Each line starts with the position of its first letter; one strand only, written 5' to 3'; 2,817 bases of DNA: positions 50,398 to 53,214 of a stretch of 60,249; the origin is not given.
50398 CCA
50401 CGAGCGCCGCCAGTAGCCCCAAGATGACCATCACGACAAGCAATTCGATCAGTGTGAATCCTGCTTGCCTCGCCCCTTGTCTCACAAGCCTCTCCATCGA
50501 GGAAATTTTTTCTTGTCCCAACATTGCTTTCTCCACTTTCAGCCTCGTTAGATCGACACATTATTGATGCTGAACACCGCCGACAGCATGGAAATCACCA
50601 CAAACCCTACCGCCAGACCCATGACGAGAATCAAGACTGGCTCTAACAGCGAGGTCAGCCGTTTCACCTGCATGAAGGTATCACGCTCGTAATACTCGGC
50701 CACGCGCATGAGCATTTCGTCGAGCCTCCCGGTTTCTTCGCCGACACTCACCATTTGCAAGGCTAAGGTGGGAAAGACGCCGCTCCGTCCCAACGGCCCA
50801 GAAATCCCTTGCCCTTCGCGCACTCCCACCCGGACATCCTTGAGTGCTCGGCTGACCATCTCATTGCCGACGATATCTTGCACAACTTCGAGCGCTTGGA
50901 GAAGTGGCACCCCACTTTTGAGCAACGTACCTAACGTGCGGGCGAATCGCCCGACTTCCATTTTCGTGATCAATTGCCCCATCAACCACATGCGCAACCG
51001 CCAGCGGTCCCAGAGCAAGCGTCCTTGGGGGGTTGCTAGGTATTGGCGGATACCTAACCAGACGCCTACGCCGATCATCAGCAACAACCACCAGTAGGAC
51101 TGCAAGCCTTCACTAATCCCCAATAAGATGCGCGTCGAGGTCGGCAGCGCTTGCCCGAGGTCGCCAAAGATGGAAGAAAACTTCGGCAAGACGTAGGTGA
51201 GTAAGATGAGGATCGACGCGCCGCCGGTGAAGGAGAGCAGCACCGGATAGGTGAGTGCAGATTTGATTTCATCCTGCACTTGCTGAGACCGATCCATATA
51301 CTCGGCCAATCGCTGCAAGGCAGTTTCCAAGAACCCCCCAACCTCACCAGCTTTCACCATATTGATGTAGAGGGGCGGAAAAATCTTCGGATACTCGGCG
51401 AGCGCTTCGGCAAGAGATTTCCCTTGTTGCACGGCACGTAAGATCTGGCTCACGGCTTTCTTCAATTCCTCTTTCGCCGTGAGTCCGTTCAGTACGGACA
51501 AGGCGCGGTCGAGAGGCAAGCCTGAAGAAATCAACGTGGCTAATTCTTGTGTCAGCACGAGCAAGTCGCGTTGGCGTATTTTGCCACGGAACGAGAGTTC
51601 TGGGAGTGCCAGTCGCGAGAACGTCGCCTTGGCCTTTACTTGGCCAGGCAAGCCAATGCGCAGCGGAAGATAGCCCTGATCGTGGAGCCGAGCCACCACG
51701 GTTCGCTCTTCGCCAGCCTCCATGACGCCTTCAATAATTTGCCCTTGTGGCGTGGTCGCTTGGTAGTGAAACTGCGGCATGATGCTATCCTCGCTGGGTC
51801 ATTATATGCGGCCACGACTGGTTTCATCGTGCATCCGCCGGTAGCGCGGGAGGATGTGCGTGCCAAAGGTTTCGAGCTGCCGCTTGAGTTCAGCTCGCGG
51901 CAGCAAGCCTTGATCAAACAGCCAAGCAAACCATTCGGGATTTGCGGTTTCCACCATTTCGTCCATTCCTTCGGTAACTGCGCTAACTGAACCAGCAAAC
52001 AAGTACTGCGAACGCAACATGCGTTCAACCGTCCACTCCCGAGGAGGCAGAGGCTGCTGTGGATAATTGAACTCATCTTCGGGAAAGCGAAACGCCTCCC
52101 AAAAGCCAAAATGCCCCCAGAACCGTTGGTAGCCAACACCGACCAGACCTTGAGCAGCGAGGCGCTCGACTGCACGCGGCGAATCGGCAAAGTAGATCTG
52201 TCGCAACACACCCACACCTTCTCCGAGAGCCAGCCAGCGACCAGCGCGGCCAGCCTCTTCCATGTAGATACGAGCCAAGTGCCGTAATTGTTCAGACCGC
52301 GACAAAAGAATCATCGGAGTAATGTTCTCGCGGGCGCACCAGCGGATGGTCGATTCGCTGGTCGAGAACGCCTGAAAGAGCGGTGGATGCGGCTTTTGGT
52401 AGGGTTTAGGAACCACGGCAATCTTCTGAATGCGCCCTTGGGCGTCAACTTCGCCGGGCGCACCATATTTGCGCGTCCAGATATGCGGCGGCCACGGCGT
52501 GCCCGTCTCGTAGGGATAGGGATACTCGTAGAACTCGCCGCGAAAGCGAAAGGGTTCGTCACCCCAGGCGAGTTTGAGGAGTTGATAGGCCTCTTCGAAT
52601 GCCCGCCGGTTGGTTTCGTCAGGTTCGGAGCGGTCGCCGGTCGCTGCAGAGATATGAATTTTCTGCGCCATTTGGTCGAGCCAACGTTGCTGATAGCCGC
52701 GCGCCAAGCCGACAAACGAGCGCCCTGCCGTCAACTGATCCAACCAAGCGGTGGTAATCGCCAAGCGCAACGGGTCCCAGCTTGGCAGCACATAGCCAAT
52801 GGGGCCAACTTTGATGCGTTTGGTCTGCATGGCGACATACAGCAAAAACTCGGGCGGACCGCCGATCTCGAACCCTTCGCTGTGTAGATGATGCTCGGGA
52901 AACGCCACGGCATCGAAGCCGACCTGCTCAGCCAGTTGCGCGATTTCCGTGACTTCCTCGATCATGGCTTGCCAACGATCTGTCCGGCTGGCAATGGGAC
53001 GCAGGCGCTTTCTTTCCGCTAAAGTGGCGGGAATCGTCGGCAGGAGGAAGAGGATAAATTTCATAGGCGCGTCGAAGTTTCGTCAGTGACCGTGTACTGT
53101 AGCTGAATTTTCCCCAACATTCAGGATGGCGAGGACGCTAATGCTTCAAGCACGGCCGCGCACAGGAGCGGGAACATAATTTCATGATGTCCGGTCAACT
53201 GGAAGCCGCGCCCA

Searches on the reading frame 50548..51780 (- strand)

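Call 79: search_protein_families(library=pfam, proteins=[window:50548-51780:-], max_evalue=0.00001)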
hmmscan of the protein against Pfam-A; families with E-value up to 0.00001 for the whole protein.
window:50548-51780:- (410 aa): 1 family
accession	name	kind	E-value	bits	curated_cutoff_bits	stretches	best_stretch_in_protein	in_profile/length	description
PF00482.28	T2SSF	-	1.8e-64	215.7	25.2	2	279-399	1-123/125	Type II secretion system (T2SS), protein F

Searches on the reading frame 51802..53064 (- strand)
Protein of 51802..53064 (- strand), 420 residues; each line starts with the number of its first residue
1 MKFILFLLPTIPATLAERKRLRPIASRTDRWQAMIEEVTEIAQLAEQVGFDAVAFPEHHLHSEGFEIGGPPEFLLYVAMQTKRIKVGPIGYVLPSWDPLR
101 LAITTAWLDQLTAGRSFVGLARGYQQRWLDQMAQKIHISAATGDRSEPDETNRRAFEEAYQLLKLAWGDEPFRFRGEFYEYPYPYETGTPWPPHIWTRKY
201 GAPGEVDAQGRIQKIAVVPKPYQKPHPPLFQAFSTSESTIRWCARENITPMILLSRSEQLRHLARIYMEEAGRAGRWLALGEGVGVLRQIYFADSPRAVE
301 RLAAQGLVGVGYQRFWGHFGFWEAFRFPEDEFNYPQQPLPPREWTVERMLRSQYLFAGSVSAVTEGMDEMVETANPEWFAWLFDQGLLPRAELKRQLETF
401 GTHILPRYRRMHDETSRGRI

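Call 79: search_protein_families(library=pfam, proteins=[window:51802-53064:-], max_evalue=0.00001)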
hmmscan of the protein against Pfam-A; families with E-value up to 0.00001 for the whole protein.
window:51802-53064:- (420 aa): 1 family
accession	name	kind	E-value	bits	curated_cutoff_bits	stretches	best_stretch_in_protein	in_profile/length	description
PF00296.26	Bac_luciferase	-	8.9e-35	121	27.9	2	1-196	1-169/314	Luciferase-like monooxygenase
